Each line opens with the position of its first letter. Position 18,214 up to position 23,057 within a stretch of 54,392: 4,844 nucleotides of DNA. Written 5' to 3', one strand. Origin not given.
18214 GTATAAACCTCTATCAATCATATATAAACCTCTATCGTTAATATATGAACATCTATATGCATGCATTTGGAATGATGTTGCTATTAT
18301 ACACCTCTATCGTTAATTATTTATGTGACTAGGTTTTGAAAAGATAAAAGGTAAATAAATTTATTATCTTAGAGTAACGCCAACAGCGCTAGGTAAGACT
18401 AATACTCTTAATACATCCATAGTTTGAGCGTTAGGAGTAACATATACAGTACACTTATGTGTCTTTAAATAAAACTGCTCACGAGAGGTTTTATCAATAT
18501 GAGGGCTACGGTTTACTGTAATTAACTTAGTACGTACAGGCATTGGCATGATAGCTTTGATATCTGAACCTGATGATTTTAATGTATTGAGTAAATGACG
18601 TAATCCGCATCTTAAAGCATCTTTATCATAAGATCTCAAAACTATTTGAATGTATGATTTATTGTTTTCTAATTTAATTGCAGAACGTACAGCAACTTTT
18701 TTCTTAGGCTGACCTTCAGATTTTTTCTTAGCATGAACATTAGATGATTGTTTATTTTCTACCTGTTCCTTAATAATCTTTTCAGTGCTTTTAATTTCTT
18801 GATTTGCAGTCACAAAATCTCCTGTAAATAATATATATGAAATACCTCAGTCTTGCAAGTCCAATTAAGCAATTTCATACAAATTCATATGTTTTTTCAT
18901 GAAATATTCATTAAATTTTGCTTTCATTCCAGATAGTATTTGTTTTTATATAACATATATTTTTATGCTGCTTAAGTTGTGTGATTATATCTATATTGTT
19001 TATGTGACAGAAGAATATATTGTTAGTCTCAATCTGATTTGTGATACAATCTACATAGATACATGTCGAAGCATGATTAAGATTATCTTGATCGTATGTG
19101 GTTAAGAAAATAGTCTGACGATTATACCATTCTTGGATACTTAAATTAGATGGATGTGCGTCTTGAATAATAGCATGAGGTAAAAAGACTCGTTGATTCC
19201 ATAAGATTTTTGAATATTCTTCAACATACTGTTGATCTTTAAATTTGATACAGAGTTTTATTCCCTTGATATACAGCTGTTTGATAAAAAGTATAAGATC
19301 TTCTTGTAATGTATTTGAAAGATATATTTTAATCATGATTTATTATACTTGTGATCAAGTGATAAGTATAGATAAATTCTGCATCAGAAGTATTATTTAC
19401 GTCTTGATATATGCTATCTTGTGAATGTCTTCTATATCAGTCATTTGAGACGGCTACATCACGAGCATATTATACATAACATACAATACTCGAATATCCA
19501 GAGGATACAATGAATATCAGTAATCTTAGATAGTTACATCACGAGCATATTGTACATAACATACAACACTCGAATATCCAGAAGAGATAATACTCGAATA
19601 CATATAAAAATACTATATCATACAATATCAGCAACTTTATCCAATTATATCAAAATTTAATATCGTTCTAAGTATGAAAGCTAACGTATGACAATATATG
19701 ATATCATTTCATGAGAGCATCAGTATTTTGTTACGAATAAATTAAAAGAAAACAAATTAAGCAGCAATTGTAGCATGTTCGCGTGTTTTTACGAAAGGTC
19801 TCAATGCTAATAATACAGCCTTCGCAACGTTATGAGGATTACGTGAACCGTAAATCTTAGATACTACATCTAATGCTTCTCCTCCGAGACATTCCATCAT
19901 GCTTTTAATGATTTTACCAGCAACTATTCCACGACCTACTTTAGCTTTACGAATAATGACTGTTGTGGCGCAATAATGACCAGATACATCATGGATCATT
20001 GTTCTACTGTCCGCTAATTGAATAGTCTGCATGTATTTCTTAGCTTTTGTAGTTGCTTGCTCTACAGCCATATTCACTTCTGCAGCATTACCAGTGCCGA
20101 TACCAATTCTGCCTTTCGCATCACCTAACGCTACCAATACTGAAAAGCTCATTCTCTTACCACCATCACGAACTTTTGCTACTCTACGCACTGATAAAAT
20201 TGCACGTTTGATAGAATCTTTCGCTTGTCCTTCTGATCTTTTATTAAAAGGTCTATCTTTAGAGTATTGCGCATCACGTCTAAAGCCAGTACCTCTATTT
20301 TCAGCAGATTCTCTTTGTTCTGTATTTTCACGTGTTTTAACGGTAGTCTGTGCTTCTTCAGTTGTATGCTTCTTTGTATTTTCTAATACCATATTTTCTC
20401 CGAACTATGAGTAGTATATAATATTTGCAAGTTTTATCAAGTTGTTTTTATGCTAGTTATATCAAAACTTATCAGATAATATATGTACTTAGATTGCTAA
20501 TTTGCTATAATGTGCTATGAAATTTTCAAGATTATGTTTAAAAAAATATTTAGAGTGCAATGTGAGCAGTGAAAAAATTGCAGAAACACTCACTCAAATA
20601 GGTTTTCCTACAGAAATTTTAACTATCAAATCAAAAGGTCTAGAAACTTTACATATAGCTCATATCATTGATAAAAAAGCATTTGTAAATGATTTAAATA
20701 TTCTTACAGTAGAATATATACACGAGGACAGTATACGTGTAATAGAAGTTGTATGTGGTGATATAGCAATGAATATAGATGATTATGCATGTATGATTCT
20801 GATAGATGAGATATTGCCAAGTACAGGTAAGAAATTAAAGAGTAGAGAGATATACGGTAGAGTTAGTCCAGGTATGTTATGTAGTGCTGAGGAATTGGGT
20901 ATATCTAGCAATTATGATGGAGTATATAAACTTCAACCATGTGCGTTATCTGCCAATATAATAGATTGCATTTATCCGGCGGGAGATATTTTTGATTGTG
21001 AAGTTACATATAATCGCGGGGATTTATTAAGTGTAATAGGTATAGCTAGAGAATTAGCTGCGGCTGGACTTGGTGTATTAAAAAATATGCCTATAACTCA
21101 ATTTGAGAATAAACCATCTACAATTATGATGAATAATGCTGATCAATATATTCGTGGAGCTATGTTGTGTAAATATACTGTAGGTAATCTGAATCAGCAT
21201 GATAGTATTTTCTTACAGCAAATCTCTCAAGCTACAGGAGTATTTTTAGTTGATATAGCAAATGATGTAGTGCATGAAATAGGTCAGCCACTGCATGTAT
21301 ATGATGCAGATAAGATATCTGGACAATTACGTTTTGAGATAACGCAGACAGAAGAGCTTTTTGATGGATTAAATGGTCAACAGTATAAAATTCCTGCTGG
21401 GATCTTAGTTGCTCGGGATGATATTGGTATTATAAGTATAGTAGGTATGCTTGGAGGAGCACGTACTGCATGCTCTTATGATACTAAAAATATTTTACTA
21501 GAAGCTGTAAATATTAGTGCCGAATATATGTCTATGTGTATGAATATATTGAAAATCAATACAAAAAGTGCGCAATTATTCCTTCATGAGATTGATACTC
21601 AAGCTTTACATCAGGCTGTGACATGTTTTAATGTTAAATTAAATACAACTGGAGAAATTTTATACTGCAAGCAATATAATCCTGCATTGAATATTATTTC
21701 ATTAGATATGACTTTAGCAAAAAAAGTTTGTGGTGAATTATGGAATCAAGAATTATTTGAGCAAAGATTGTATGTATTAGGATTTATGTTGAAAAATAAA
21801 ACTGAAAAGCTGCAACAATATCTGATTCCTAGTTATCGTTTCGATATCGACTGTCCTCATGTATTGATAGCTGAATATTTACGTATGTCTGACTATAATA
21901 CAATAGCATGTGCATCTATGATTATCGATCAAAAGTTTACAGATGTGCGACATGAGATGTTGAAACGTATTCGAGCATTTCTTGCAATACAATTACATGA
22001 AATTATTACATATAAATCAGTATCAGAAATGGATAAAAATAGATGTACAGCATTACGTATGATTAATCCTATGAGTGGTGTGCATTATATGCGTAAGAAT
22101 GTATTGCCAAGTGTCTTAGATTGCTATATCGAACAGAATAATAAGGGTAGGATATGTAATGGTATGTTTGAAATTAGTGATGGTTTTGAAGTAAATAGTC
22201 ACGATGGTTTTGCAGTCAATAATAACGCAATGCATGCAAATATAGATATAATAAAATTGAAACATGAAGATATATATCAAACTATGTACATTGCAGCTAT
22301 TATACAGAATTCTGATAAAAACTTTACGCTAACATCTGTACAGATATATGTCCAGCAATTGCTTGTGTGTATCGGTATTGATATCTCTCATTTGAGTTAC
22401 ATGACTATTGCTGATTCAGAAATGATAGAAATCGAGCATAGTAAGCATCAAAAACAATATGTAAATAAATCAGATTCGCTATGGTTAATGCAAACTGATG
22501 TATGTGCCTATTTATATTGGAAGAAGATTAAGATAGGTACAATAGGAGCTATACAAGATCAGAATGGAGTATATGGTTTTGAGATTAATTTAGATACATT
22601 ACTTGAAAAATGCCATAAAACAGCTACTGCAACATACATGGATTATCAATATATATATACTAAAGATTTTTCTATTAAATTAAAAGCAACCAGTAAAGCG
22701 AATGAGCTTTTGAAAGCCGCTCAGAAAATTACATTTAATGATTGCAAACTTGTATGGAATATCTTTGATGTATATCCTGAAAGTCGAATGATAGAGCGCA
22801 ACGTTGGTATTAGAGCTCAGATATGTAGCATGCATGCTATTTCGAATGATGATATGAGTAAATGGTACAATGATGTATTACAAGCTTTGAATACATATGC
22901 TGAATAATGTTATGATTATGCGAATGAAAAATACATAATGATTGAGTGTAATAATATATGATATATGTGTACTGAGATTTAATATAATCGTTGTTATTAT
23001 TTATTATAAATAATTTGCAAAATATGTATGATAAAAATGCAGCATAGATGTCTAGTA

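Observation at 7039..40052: The ribosomal-protein superoperon and other deeply conserved gene pairs are shattered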

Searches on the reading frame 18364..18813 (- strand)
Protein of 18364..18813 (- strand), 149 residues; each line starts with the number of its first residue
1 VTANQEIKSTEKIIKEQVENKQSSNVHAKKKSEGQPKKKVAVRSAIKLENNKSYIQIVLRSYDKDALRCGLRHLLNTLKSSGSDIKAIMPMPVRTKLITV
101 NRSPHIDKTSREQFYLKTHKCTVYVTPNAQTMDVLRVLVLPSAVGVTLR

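Call 9: search_protein_families(library=ncbifam, proteins=[window:18364-18813:-], max_evalue=1e-8)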
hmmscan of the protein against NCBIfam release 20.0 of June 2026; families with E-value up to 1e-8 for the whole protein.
window:18364-18813:- (149 aa): 2 families
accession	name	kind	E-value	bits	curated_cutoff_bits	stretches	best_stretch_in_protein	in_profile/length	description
NF001861.0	PRK00596.1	equivalog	2e-20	73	85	1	52-148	3-100/102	30S ribosomal protein S10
TIGR01049.1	rpsJ_bact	equivalog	6.7e-20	71.2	72.75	1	55-148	3-97/99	30S ribosomal protein S10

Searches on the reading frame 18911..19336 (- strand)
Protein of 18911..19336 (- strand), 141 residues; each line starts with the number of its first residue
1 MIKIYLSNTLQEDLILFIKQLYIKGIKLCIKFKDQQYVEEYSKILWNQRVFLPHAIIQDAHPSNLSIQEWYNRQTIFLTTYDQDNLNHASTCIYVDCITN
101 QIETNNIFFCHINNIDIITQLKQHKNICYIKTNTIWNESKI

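Call 9: search_protein_families(library=ncbifam, proteins=[window:18911-19336:-], max_evalue=1e-8)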
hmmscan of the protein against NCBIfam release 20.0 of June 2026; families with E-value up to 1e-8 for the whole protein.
window:18911-19336:- (141 aa): 0 families

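Call 35: search_protein_families(library=pfam, proteins=[window:18911-19336:-], max_evalue=0.05)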
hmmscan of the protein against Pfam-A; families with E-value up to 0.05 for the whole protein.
window:18911-19336:- (141 aa): 1 family
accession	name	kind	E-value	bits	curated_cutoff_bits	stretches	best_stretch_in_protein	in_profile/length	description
PF04364.18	DNA_pol3_chi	-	0.002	18.7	25.4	1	17-81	21-79/135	DNA polymerase III chi subunit, HolC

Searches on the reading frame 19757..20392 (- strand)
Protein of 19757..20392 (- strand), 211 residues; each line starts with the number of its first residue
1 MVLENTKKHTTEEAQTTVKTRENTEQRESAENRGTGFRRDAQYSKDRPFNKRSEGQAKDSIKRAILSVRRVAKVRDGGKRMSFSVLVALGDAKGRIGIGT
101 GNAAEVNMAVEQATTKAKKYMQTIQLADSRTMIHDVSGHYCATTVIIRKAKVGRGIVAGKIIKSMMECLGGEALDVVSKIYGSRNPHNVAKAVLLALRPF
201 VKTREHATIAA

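Call 10: search_protein_families(library=ncbifam, proteins=[window:19757-20392:-], max_evalue=1e-8)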
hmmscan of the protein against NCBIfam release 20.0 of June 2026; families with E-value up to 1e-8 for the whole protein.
window:19757-20392:- (211 aa): 3 families
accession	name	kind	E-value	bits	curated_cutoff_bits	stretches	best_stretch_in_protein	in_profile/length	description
TIGR01021.1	rpsE_bact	equivalog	5.2e-38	130.3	164.05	1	61-202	4-142/156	30S ribosomal protein S5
NF003125.0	PRK04044.1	equivalog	1e-16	61.1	252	1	61-206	51-204/213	30S ribosomal protein S5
TIGR01020.1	uS5_euk_arch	equivalog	4.8e-16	58.8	181.65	1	64-203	53-200/212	30S ribosomal protein S5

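Call 33: find_encoding_contigs(protein=window:19757-20392:-, flank=10000, max_places=10)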
Protein window:19757-20392:- (211 aa): 2 contigs read that carry it; 2 places shown.
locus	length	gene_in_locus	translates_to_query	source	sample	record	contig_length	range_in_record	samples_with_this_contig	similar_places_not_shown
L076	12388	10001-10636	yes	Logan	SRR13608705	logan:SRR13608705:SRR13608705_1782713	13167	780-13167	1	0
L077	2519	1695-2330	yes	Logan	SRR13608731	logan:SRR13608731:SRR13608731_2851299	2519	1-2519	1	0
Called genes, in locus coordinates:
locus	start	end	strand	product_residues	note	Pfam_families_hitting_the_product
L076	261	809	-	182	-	PF00411:Ribosomal_S11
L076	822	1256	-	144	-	PF00416:Ribosomal_S13, PF22525:H2TH_5 (weak)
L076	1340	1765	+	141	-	-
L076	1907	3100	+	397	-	PF06689:zf-C4_ClpX, PF00493:MCM (weak), PF05496:RuvB_N (weak), PF01078:Mg_chelatase (faint), PF07724:AAA_2, PF13401:AAA_22 (faint), PF00004:AAA, PF10431:ClpB_D2-small (weak)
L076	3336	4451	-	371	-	PF00712:DNA_pol3_beta (faint), PF02768:DNA_pol3_beta_3 (faint), PF02767:DNA_pol3_beta_2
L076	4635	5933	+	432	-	PF00324:AA_permease, PF03845:Spore_permease, PF13520:AA_permease_2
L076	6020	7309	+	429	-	PF03222:Trp_Tyr_perm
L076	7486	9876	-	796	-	PF03484:B5 (faint), PF03483:B3_4, PF17759:tRNA_synthFbeta (weak)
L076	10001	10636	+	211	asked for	PF00333:Ribosomal_S5, PF03719:Ribosomal_S5_C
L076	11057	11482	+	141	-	-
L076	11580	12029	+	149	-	PF00338:Ribosomal_S10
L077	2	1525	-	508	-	?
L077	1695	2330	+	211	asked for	PF00333:Ribosomal_S5, PF03719:Ribosomal_S5_C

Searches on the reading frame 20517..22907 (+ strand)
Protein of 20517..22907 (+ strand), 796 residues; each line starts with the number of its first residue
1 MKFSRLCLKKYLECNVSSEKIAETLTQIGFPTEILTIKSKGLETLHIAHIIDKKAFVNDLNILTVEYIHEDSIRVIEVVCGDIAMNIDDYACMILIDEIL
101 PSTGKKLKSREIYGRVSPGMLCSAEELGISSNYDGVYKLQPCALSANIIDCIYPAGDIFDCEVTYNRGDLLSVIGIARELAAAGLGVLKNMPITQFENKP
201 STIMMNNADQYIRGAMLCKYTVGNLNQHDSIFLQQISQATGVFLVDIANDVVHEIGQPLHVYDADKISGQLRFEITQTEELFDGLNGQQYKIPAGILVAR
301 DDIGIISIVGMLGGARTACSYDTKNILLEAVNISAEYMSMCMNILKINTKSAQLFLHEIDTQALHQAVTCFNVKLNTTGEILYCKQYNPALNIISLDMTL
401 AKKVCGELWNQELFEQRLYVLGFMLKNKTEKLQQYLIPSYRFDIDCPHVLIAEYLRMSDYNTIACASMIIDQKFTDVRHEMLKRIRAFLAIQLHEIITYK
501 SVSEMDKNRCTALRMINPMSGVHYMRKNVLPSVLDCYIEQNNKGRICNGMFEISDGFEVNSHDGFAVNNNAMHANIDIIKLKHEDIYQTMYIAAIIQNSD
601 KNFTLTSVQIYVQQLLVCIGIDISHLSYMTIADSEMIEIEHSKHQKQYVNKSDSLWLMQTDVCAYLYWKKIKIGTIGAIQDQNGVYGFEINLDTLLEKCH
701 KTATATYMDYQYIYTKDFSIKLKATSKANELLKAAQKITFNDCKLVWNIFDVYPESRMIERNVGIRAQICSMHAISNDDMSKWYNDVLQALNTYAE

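Call 10: search_protein_families(library=ncbifam, proteins=[window:20517-22907:+], max_evalue=1e-8)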
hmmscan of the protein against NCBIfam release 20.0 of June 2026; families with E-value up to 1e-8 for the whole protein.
window:20517-22907:+ (796 aa): 3 families
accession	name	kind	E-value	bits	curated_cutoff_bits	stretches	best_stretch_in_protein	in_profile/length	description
TIGR00472.1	pheT_bact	equivalog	1e-91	308.5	402.65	1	1-792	1-790/798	phenylalanine--tRNA ligase subunit beta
NF001882.0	PRK00629.5-4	equivalog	2.6e-32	112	527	1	1-690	1-692/725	phenylalanine--tRNA ligase subunit beta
NF045760.1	YtpR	equivalog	1.9e-09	37.6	100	1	35-140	80-176/185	YtpR family tRNA-binding protein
